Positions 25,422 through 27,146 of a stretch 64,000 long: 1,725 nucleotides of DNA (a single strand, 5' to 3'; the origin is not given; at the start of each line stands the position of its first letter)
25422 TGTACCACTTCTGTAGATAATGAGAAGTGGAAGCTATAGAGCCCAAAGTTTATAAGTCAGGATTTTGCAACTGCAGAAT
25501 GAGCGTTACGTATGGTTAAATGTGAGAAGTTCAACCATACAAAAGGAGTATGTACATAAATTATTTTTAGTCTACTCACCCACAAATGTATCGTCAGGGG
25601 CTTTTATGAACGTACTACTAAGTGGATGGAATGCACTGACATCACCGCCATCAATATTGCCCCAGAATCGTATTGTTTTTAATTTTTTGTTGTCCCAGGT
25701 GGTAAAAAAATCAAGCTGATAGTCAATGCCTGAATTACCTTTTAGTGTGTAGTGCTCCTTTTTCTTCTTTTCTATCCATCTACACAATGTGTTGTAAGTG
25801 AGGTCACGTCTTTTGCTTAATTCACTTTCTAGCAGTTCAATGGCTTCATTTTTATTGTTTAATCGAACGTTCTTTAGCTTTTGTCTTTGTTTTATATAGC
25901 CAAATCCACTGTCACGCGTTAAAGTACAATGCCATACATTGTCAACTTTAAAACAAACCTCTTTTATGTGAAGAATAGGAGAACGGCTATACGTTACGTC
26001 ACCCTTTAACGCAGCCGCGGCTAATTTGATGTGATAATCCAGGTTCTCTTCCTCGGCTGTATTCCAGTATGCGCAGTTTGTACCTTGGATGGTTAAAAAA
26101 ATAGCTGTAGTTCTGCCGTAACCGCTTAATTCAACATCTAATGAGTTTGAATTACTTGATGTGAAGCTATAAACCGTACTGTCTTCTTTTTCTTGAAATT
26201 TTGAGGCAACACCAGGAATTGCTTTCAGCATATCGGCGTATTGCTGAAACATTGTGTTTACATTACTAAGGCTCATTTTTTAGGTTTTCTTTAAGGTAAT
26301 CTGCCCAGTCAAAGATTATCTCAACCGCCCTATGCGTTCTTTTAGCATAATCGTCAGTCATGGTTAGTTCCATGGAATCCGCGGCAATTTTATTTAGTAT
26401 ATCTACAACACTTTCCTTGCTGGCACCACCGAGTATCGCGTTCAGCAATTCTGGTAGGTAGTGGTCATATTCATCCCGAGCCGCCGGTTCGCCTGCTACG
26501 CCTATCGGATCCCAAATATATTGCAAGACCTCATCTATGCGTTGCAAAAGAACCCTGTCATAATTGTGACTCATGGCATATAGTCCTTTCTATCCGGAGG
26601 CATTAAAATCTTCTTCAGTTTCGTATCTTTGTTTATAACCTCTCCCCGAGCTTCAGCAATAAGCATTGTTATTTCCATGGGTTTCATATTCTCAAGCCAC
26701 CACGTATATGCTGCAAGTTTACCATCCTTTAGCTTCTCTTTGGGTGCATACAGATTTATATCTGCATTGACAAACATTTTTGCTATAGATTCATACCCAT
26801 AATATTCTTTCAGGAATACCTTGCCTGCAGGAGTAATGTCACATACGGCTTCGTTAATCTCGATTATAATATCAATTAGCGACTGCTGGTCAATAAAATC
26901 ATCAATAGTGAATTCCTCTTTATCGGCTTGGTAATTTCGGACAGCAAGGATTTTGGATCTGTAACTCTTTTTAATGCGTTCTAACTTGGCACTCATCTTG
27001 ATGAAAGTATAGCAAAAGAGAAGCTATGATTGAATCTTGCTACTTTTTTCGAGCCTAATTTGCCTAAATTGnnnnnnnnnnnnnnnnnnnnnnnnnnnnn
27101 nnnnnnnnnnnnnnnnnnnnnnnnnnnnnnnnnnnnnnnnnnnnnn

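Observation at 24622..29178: Intact 4.5-kb IS1595-family transposon with six passenger genes and a perfect 8-bp target duplication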

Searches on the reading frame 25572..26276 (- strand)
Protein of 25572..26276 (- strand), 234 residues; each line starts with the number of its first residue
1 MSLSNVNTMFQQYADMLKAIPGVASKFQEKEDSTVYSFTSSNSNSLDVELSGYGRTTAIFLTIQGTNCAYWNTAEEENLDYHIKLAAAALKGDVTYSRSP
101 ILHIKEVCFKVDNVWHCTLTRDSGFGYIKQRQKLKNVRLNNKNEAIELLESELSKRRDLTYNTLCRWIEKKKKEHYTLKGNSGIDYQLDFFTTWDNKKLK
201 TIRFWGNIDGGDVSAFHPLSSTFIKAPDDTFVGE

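Call 3: search_protein_families(library=pfam, proteins=[window:25572-26276:-], max_evalue=0.1)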
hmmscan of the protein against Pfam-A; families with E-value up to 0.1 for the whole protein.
window:25572-26276:- (234 aa): 1 family
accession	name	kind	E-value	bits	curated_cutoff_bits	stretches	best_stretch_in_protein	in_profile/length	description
PF00051.23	Kringle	-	0.087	13.6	34.3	0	61-113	15-67/79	Kringle domain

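Call 8: search_protein_families(library=ncbifam, proteins=[window:25572-26276:-], max_evalue=0.1)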
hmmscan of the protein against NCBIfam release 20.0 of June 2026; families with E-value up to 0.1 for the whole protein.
window:25572-26276:- (234 aa): 0 families

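Call 29: search_protein_families(library=padloc, proteins=[window:25572-26276:-], max_evalue=0.1)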
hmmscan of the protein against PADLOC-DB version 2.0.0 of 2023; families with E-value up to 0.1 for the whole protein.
window:25572-26276:- (234 aa): 0 families

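Call 30: search_protein_families(library=phrogs, proteins=[window:25572-26276:-], max_evalue=0.1)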
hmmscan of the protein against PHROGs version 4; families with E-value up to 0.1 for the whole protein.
window:25572-26276:- (234 aa): 1 family
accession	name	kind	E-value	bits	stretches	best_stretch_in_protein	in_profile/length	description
phrog_17819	-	unknown function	0.081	13.7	0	152-179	27-54/60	-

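Call 49: find_encoding_contigs(protein=window:25572-26276:-, flank=8000, max_places=6)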
Protein window:25572-26276:- (234 aa): 1 contig read that carries it; 1 place shown.
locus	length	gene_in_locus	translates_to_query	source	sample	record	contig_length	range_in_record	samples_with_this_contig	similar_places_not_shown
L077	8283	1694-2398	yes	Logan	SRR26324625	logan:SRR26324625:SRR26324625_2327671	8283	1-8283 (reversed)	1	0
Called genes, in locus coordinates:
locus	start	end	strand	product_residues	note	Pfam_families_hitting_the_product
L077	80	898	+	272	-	PF13814:Replic_Relax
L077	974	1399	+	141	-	-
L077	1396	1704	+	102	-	-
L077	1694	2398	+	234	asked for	-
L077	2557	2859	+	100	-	-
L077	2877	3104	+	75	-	-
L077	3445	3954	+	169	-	-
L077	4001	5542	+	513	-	PF05496:RuvB_N, PF13177:DNA_pol3_delta2, PF00004:AAA, PF07728:AAA_5 (weak), PF13173:AAA_14 (weak), PF13401:AAA_22 (faint), PF22608:DNAX_ATPase_lid, PF20964:DnaX_C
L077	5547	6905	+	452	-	PF00772:DnaB, PF03796:DnaB_C, PF13481:AAA_25, PF06745:ATPase (faint)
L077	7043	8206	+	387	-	-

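Call 52: search_solved_structures(query=window:25572-26276:-, max_evalue=1)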
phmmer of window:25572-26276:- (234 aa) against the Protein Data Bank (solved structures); distinct sequences matched with E-value up to 1: 2.
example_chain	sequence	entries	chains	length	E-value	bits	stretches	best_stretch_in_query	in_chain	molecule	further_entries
6w5o_A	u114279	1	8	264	0.076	15.7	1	148-215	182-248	BAT-2 Beta-lactamase delta mutant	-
9e9c_P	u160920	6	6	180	0.23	14.1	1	18-117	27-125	Large ribosomal subunit protein uL18m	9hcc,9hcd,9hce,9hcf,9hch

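Call 73: search_protein_representatives(protein=window:25572-26276:-)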
Query: 234 residues. Proteins with E-value up to 0.001 (for the whole library): 258; up to 1e-10: 28; up to 1e-30: 2. The best 150 are listed.
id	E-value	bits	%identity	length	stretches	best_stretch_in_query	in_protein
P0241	2.8e-151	517.7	100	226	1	9-234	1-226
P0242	1.2e-35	139.4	65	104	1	135-234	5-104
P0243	1.8e-28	115.9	44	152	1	6-137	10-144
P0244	9.8e-28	113.5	47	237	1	5-136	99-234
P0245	1.5e-26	109.6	45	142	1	7-135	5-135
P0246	6.8e-21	91.1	50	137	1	42-137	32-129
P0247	1.8e-20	89.8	55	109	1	61-138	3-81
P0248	2.6e-20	89.2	45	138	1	1-134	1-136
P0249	3.4e-19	85.6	39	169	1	6-135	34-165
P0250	1.0e-18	84.0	38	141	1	7-135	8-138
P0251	1.7e-17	80.0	35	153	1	7-134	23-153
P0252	4.1e-17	78.8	46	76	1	160-233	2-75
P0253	4.7e-17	78.6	41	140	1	9-137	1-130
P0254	1.7e-16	76.7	35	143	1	8-142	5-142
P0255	4.3e-16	75.4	42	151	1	38-134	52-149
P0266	6.3e-12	61.8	43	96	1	141-234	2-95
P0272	3.2e-10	56.2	41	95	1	140-234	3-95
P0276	7.4e-10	55.0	42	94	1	141-234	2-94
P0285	8.6e-09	51.5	44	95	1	142-234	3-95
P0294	1.4e-08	50.8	38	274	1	142-232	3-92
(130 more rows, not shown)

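Call 74: search_protein_families(library=pfam, proteins=[P0266, P0272, P0276, P0285, P0294, P0243, P0245, P0248, P0250, P0244], max_evalue=0.01)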
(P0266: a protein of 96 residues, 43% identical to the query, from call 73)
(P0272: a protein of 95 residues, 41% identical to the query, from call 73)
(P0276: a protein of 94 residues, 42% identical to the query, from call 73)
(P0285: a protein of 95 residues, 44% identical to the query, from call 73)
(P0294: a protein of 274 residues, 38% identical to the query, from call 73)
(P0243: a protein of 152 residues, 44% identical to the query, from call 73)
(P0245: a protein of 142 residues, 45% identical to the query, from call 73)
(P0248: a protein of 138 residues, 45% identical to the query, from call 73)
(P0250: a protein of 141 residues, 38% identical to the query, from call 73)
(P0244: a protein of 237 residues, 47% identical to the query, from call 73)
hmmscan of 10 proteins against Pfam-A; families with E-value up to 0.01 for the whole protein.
P0266 (96 aa): 0 families

P0272 (95 aa): 0 families

P0276 (94 aa): 0 families

P0285 (95 aa): 0 families

P0294 (274 aa): 1 family
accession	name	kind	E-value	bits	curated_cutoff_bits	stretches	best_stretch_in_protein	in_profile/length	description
PF09348.15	DUF1990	-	8.1e-33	114.2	23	1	107-268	2-157/157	Domain of unknown function (DUF1990)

P0243 (152 aa): 0 families

P0245 (142 aa): 0 families

P0248 (138 aa): 0 families

P0250 (141 aa): 0 families

P0244 (237 aa): 0 families

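Call 93: predict_structure(alignment_id=A4)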
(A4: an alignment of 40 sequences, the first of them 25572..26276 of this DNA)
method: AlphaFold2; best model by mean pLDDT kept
length: 234 residues; sequences in the alignment: 40
mean_pLDDT: 73.7   pTM: 0.51
mean pLDDT of the five models: 73.7, 73.1, 72.5, 72.4, 72.1
residues with pLDDT >= 90: 87; 70-90: 19; 50-70: 107; < 50: 21
segments of 3 or more residues with pLDDT < 50: 97-104, 121-126, 131-133
pLDDT, mean of each block of 10 residues (from residue 1): 64 74 66 59 58 58 60 57 65 51 50 58 46 57 96 98 98 97 96 98 97 86 98 96
secondary structure, 60 per line:
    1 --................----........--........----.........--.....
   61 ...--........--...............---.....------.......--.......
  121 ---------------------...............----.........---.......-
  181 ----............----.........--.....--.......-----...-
elements in order: H3-18 E23-30 E33-40 E45-53 E56-63 E66-73 H76-90 E94-98 E105-111 E114-120 H142-156 H161-169 E173-179 E185-196 E201-209 H212-216 E219-225 E231-233

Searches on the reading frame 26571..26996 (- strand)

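Call 3: search_protein_families(library=pfam, proteins=[window:26571-26996:-], max_evalue=0.1)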
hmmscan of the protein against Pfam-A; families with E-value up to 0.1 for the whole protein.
window:26571-26996:- (141 aa): 1 family
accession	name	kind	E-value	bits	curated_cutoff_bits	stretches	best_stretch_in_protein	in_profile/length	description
PF16148.10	DUF4856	-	0.028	13.8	22.3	1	21-99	3-77/358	Domain of unknown function (DUF4856)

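Call 8: search_protein_families(library=ncbifam, proteins=[window:26571-26996:-], max_evalue=0.1)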
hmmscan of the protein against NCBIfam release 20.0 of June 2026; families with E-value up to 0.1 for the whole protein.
window:26571-26996:- (141 aa): 0 families

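Call 29: search_protein_families(library=padloc, proteins=[window:26571-26996:-], max_evalue=0.1)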
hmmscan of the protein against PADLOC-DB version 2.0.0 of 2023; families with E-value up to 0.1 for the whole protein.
window:26571-26996:- (141 aa): 0 families

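Call 30: search_protein_families(library=phrogs, proteins=[window:26571-26996:-], max_evalue=0.1)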
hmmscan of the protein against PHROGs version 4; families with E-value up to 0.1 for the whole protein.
window:26571-26996:- (141 aa): 0 families
